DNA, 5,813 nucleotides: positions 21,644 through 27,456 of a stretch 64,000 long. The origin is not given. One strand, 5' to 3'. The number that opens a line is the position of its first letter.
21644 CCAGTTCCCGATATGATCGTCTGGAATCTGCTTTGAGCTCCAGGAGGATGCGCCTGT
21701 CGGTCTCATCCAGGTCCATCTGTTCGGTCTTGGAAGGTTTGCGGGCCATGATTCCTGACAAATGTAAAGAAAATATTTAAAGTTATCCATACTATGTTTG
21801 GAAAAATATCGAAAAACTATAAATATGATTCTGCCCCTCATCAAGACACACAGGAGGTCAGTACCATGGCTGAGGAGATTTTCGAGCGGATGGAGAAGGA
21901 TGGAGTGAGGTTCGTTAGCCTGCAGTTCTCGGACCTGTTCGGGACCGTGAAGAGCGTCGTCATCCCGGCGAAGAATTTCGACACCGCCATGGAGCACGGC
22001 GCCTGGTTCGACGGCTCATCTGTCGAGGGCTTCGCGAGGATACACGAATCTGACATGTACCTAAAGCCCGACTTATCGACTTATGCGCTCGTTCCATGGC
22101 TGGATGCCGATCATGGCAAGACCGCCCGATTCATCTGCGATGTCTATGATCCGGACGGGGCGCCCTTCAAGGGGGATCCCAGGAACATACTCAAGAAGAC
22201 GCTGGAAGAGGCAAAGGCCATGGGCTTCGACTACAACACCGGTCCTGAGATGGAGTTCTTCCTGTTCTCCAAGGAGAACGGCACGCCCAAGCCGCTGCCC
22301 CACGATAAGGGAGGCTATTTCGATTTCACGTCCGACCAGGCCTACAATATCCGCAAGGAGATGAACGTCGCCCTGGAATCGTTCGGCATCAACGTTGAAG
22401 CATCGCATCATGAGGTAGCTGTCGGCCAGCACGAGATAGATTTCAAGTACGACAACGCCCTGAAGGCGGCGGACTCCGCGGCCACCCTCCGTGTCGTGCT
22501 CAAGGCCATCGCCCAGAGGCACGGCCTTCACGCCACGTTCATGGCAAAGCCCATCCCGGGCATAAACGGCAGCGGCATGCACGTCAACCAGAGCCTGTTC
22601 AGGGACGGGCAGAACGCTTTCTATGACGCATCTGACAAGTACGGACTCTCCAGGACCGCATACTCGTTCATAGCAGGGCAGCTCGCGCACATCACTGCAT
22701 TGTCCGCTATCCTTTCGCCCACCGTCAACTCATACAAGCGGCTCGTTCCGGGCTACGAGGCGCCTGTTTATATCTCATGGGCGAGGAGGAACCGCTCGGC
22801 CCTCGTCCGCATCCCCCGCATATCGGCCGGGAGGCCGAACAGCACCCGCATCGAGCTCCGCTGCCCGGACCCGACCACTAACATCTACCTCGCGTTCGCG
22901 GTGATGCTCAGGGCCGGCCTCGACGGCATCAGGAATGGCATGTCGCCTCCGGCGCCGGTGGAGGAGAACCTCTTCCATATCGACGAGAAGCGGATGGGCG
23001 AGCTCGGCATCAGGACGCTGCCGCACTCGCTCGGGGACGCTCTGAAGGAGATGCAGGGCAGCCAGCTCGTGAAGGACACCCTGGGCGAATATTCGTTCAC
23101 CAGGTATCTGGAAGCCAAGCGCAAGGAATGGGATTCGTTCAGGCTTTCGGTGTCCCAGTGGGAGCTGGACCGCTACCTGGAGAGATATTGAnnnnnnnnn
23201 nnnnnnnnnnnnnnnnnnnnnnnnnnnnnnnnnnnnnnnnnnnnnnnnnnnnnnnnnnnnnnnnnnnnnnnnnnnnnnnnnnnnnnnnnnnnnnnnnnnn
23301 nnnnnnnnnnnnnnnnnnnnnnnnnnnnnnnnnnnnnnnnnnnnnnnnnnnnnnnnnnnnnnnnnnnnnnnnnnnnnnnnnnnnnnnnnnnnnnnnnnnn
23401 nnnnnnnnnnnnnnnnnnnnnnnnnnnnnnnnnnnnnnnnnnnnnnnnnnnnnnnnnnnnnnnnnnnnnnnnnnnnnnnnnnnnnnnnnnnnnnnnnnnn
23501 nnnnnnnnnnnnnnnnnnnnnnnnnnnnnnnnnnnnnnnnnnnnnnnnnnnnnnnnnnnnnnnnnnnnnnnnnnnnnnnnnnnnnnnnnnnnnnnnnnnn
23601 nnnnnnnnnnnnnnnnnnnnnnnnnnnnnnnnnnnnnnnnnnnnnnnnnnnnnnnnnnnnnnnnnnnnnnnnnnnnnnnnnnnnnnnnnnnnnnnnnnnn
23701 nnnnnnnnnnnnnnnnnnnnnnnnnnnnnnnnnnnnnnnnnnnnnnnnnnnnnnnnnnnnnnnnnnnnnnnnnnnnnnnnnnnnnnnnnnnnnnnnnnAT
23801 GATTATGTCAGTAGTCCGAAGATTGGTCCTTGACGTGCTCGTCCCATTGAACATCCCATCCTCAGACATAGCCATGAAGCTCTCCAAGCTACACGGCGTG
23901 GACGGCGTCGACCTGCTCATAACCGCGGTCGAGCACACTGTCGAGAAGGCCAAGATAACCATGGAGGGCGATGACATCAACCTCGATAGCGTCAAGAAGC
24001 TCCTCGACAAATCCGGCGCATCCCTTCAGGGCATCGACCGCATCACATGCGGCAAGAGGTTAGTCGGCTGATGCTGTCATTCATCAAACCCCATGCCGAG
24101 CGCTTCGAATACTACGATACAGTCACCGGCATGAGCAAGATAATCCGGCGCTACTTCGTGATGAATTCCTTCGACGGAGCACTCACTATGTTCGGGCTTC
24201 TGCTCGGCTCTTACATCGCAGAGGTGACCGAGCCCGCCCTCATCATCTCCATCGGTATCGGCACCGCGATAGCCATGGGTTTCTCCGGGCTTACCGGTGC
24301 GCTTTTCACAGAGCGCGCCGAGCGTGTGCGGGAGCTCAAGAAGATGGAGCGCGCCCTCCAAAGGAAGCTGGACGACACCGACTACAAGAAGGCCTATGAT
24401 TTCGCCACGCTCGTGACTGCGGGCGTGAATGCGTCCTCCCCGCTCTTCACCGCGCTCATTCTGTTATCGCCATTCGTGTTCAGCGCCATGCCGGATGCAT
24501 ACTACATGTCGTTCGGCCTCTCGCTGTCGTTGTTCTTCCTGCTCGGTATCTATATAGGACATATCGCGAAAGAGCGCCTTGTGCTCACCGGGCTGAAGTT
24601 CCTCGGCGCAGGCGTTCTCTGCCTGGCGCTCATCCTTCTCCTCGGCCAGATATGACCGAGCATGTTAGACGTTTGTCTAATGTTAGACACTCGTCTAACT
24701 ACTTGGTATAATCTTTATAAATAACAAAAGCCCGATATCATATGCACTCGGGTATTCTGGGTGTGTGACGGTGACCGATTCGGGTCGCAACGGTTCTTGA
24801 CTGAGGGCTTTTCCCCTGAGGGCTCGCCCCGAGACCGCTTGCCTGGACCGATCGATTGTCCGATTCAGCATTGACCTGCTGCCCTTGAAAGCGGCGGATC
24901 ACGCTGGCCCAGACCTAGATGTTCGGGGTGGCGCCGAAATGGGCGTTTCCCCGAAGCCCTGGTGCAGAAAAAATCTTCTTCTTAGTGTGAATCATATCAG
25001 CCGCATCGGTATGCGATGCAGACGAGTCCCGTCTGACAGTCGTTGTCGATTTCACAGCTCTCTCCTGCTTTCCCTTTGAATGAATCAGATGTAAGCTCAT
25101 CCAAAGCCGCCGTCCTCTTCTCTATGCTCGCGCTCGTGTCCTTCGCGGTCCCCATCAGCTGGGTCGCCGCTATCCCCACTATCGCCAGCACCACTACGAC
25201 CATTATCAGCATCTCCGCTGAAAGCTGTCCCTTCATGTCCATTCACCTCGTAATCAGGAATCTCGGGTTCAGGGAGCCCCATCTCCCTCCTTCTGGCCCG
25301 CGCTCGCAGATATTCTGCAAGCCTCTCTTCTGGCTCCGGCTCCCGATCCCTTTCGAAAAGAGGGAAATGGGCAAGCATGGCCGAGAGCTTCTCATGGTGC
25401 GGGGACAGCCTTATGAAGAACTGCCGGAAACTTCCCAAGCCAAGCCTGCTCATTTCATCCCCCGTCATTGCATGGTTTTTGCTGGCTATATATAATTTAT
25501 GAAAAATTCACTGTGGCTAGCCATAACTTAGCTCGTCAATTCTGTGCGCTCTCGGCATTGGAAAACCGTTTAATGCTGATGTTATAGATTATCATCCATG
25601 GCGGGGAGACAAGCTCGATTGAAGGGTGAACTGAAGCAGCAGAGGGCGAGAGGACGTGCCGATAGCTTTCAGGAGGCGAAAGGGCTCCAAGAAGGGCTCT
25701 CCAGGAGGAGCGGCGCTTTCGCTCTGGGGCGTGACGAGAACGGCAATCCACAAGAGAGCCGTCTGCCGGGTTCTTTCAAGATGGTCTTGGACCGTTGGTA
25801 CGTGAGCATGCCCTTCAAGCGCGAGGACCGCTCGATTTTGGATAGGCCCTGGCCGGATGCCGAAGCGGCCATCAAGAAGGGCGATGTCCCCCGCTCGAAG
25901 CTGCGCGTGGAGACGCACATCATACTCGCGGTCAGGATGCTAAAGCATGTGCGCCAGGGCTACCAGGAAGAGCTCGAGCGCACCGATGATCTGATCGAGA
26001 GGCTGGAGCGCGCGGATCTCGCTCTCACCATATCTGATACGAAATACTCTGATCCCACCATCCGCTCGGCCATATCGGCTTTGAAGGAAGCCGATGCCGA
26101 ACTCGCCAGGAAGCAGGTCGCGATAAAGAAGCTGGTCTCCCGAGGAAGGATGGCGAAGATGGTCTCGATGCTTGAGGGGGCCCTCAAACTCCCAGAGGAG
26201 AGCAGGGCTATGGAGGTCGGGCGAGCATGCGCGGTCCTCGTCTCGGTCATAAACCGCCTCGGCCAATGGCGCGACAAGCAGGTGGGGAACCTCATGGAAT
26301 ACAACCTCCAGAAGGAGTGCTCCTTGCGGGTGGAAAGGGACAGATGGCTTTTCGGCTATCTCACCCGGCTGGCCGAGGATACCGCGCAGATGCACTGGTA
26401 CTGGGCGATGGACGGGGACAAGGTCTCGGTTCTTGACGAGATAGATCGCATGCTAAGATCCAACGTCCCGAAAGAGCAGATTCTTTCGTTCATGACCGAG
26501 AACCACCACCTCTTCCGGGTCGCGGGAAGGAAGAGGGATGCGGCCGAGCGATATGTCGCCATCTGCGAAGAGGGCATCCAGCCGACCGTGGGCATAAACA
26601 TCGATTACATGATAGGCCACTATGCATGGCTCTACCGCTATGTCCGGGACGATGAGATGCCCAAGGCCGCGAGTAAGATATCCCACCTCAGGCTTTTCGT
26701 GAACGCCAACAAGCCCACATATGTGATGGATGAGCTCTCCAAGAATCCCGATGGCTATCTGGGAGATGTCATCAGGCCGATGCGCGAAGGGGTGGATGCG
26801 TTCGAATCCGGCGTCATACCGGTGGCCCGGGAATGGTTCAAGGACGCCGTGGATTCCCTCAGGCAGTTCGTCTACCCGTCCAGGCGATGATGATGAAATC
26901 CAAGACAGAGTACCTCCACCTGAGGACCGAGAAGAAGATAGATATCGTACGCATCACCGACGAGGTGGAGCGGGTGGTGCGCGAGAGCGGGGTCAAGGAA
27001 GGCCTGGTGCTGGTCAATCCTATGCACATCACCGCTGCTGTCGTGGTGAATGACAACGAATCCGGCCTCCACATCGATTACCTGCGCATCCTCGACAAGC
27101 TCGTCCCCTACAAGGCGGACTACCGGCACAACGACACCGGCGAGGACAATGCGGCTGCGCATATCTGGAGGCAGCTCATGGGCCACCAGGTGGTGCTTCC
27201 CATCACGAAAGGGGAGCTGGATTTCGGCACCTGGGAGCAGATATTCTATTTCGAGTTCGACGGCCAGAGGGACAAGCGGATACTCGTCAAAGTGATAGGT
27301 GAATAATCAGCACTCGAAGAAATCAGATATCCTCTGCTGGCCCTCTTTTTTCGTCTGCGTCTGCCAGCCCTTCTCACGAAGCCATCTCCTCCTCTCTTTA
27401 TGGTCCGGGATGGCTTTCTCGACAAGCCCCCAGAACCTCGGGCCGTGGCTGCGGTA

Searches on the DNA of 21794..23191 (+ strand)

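Call 12: search_rna_families(sources=[L001, L002, L019, L029, L035, L041], threshold=gathering)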
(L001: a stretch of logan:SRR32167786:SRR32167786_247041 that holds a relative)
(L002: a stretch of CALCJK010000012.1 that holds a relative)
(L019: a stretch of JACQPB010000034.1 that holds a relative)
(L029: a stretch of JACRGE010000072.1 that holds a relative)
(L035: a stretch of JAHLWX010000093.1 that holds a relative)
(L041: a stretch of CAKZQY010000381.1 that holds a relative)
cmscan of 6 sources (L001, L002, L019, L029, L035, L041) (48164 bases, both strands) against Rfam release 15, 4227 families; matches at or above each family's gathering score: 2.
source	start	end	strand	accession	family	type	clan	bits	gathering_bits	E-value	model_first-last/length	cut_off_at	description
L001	4712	4909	+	RF00005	tRNA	Gene; tRNA;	CL00001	52.1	29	2e-08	1-71/71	no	tRNA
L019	7453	7593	-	RF00005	tRNA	Gene; tRNA;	CL00001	46.5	29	7e-07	1-71/71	no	tRNA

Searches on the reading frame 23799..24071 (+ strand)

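Call 9: search_protein_families(library=pfam, proteins=[window:23799-24071:+])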
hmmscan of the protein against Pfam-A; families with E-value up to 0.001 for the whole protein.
window:23799-24071:+ (90 aa): 1 family
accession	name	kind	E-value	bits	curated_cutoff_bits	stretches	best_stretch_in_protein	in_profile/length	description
PF02680.19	DUF211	-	1.9e-22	79.7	22.1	1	6-89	2-85/89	Uncharacterized ArCR, COG1888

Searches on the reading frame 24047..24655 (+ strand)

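Call 9: search_protein_families(library=pfam, proteins=[window:24047-24655:+])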
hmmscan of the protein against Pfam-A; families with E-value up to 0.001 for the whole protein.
window:24047-24655:+ (202 aa): 1 family
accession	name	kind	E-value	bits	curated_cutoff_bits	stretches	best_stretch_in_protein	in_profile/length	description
PF01988.24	VIT1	-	1.4e-06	28.7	28.1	0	35-103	2-70/214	VIT family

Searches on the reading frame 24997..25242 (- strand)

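Call 9: search_protein_families(library=pfam, proteins=[window:24997-25242:-])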
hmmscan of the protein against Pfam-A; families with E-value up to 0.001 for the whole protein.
window:24997-25242:- (81 aa): 1 family
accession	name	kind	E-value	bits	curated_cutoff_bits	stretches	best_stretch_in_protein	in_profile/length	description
PF04021.17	Class_IIIsignal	-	8.6e-05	22.8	23.7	1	4-26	2-24/27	Class III signal peptide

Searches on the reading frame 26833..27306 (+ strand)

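Call 9: search_protein_families(library=pfam, proteins=[window:26833-27306:+])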
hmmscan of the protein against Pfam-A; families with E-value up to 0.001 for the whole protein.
window:26833-27306:+ (157 aa): 1 family
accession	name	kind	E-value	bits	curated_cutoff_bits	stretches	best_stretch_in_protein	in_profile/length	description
PF01894.22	UPF0047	-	2.1e-38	131.5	27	1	41-154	2-117/117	Uncharacterised protein family UPF0047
